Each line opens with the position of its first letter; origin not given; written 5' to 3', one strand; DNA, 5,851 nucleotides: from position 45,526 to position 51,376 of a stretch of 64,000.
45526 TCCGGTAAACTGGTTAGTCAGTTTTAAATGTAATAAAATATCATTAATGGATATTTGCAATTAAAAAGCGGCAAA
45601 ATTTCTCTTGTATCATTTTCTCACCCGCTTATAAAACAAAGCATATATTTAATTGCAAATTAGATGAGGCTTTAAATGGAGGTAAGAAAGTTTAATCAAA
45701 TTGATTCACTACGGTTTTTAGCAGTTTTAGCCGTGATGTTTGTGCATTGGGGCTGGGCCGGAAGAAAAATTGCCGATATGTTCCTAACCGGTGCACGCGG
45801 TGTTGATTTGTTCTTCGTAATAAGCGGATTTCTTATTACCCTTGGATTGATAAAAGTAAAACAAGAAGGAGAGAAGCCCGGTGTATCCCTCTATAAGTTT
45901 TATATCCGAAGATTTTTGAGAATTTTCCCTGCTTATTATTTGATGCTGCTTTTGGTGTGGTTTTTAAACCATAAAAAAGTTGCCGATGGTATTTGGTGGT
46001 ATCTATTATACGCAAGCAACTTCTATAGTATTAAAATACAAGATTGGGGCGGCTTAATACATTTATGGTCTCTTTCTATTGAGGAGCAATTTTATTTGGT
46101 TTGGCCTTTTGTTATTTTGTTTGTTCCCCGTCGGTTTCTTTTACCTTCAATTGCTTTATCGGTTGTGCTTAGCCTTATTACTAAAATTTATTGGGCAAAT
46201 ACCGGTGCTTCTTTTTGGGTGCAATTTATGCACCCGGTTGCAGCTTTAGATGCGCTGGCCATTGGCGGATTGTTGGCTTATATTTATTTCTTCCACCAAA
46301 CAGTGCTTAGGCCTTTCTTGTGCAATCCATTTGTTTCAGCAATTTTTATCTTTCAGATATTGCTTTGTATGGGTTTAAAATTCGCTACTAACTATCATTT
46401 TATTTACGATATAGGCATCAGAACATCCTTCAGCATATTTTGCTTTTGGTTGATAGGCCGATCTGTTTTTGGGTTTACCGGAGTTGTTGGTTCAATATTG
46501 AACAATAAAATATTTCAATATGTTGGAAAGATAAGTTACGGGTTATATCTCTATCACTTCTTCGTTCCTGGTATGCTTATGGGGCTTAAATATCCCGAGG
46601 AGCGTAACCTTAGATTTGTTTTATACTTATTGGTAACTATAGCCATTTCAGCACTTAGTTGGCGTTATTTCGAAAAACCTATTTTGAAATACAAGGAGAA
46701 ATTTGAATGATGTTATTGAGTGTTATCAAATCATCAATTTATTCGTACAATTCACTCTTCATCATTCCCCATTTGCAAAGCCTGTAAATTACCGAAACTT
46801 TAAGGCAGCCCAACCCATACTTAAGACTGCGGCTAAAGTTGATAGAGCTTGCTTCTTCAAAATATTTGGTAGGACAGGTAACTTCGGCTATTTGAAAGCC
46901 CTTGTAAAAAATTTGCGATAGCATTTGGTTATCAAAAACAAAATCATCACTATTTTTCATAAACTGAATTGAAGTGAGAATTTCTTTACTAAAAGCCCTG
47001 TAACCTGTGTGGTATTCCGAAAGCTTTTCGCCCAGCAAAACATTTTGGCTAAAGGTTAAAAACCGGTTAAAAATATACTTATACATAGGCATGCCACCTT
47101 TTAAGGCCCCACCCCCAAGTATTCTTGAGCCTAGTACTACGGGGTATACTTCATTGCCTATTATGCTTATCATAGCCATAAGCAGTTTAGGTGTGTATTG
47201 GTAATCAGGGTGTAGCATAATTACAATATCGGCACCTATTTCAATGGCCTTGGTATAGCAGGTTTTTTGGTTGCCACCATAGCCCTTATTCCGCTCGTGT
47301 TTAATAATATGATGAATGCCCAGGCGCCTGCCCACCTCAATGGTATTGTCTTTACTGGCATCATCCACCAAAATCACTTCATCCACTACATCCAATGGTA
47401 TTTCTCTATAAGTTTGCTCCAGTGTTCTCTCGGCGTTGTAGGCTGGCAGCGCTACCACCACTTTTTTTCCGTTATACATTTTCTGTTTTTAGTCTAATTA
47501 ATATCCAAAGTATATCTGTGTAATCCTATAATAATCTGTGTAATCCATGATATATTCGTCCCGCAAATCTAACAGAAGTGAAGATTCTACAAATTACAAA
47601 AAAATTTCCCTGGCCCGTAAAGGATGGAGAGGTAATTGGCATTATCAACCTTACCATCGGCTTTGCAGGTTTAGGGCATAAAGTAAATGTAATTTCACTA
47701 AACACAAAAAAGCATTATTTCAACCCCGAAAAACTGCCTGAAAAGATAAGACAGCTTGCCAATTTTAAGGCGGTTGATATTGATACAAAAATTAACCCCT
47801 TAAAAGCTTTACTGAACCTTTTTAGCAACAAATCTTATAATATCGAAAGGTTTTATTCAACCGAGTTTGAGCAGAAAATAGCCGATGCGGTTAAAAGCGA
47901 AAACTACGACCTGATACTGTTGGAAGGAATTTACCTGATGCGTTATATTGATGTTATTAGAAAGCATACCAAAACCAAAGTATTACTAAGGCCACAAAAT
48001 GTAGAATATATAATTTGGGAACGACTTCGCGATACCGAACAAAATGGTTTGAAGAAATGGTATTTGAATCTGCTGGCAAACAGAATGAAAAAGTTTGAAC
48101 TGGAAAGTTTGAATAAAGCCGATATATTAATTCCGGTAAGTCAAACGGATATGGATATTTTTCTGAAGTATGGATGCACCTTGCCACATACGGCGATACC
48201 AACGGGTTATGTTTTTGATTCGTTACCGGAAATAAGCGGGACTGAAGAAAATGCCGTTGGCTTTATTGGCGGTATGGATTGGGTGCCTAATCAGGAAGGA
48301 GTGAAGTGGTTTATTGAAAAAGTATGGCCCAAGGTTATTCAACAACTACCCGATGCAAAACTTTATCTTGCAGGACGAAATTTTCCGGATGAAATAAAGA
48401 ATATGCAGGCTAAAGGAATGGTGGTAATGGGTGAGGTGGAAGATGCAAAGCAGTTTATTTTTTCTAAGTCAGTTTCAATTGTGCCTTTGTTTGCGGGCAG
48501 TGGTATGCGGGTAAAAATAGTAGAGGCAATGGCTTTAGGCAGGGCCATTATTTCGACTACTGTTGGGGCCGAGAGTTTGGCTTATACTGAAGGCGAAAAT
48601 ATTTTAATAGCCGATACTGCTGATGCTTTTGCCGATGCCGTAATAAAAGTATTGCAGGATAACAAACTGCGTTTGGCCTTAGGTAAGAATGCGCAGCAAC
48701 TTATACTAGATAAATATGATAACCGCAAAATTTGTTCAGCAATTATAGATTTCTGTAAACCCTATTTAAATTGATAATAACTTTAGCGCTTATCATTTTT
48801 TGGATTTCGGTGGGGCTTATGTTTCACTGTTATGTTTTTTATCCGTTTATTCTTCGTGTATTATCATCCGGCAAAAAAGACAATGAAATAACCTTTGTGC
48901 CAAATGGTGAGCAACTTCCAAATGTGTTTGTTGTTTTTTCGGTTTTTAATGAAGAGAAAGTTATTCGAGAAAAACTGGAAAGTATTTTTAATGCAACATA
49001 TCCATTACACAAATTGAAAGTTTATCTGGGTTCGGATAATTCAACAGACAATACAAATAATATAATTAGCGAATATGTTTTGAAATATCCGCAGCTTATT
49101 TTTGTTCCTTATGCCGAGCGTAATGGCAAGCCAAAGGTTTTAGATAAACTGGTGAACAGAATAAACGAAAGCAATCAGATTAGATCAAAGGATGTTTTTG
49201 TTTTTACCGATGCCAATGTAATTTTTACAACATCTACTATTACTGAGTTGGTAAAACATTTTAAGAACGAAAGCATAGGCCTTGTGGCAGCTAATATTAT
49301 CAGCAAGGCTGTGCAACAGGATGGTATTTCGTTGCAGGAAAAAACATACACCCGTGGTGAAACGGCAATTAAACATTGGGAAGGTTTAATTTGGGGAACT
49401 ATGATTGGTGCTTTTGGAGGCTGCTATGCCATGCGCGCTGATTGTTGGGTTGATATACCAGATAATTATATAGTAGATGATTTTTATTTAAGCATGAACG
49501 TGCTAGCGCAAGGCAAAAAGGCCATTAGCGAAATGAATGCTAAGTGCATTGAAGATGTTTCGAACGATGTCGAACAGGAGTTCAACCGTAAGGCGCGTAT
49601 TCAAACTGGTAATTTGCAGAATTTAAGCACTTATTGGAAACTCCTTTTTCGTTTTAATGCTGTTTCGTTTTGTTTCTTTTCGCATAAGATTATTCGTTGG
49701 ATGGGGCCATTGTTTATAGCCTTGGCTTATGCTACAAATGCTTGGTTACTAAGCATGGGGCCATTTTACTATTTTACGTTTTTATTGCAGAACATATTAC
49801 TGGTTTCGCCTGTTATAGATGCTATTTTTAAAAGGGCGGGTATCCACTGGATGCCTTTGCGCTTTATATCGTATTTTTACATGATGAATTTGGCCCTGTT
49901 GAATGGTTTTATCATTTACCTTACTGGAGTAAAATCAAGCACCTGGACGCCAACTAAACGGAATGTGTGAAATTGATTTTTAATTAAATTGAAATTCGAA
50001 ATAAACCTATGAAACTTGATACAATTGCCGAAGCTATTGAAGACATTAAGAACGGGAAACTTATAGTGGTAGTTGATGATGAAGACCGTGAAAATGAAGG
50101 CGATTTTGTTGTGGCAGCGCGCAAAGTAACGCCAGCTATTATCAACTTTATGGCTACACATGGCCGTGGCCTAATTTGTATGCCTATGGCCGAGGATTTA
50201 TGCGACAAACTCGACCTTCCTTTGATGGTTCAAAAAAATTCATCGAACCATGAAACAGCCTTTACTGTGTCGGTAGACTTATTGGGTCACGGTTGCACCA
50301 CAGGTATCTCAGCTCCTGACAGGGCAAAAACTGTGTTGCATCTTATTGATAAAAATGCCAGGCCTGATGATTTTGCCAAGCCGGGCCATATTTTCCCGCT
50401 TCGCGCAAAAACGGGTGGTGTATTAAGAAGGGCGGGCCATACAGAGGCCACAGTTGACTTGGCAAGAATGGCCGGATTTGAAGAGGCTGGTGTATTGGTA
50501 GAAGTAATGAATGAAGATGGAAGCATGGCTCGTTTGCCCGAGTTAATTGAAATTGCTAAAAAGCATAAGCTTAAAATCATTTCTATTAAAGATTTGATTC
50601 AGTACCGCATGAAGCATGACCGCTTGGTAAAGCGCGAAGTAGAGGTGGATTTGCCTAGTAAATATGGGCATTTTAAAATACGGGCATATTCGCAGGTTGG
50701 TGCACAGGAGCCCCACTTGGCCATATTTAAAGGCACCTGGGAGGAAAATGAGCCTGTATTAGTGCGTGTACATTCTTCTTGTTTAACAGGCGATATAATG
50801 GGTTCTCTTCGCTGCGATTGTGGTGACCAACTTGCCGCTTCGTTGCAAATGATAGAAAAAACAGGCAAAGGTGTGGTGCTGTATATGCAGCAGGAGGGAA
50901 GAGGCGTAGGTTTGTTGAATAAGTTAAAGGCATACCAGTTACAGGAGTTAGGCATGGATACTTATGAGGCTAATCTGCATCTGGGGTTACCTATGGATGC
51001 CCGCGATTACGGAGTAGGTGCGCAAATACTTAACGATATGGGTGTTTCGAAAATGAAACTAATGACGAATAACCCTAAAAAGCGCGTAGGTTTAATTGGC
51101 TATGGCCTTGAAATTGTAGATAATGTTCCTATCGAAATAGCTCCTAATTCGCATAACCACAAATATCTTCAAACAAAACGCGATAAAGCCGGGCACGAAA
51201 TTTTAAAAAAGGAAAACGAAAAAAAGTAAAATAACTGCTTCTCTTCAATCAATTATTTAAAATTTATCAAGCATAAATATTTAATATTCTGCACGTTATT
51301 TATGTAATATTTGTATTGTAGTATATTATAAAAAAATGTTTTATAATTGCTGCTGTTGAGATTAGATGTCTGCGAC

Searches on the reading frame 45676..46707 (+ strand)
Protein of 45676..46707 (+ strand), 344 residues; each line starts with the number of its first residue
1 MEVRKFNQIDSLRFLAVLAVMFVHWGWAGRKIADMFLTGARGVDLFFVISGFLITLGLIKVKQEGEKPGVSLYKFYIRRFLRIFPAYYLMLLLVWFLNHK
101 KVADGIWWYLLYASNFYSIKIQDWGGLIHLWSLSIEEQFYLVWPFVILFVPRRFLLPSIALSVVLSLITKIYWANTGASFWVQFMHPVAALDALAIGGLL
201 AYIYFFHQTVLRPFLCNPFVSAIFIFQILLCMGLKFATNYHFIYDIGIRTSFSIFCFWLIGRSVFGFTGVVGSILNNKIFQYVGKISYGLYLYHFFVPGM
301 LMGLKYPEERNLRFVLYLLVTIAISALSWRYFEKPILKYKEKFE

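Call 64: search_protein_families(library=pfam, proteins=[window:45676-46707:+], max_evalue=0.00001)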
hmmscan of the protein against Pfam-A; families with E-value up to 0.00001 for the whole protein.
window:45676-46707:+ (344 aa): 1 family
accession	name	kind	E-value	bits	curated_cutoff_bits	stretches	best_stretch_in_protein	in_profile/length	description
PF01757.29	Acyl_transf_3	-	1.2e-27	97.3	31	1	7-329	2-325/326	Acyltransferase domain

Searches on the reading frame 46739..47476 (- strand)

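Call 64: search_protein_families(library=pfam, proteins=[window:46739-47476:-], max_evalue=0.00001)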
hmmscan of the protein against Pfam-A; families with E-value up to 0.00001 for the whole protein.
window:46739-47476:- (245 aa): 1 family
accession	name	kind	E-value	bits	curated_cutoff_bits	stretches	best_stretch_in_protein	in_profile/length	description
PF00535.33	Glycos_transf_2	-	5.4e-17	62.7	23.3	1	8-167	2-164/168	Glycosyl transferase family 2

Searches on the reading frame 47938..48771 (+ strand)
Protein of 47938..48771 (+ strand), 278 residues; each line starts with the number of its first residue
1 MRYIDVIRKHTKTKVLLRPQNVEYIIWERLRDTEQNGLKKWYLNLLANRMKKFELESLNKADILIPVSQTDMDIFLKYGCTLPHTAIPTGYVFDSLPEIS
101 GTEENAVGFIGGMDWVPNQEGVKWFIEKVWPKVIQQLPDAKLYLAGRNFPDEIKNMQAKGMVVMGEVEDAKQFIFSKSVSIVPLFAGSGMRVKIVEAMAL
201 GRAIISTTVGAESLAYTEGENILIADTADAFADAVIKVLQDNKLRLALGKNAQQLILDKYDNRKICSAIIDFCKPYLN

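Call 64: search_protein_families(library=pfam, proteins=[window:47938-48771:+], max_evalue=0.00001)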
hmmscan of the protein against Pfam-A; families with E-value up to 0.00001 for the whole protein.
window:47938-48771:+ (278 aa): 3 families
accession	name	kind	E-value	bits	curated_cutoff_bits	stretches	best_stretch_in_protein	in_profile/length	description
PF13692.12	Glyco_trans_1_4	-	3.8e-26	92.5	27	1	105-241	2-142/142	Glycosyl transferases group 1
PF00534.26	Glycos_transf_1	-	5.2e-11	42.8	26.4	1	106-254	17-171/172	Glycosyl transferases group 1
PF13524.12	Glyco_trans_1_2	-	2e-09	38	25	1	135-269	10-142/144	Glycosyl transferase-like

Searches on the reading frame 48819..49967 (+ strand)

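Call 64: search_protein_families(library=pfam, proteins=[window:48819-49967:+], max_evalue=0.00001)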
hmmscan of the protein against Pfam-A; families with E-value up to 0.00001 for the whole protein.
window:48819-49967:+ (383 aa): 3 families
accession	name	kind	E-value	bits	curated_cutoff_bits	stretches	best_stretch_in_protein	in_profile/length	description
PF00535.33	Glycos_transf_2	-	2.1e-13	51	23.3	1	38-196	2-153/168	Glycosyl transferase family 2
PF13641.12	Glyco_tranf_2_3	-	3.9e-09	37.3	27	1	34-260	1-226/230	Glycosyltransferase like family 2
PF13506.12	Glyco_transf_21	-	7.9e-06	25.9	21.7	0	109-236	17-145/174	Glycosyl transferase family 21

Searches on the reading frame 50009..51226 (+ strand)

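Call 64: search_protein_families(library=pfam, proteins=[window:50009-51226:+], max_evalue=0.00001)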
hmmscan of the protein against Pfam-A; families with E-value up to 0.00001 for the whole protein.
window:50009-51226:+ (406 aa): 2 families
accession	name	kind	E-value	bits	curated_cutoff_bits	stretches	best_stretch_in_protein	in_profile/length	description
PF00926.24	DHBP_synthase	-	1.5e-88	295.8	26.4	1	8-199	2-191/191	3,4-dihydroxy-2-butanone 4-phosphate synthase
PF00925.25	GTP_cyclohydro2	-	2.6e-70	235.7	23.3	1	209-374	2-165/165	GTP cyclohydrolase II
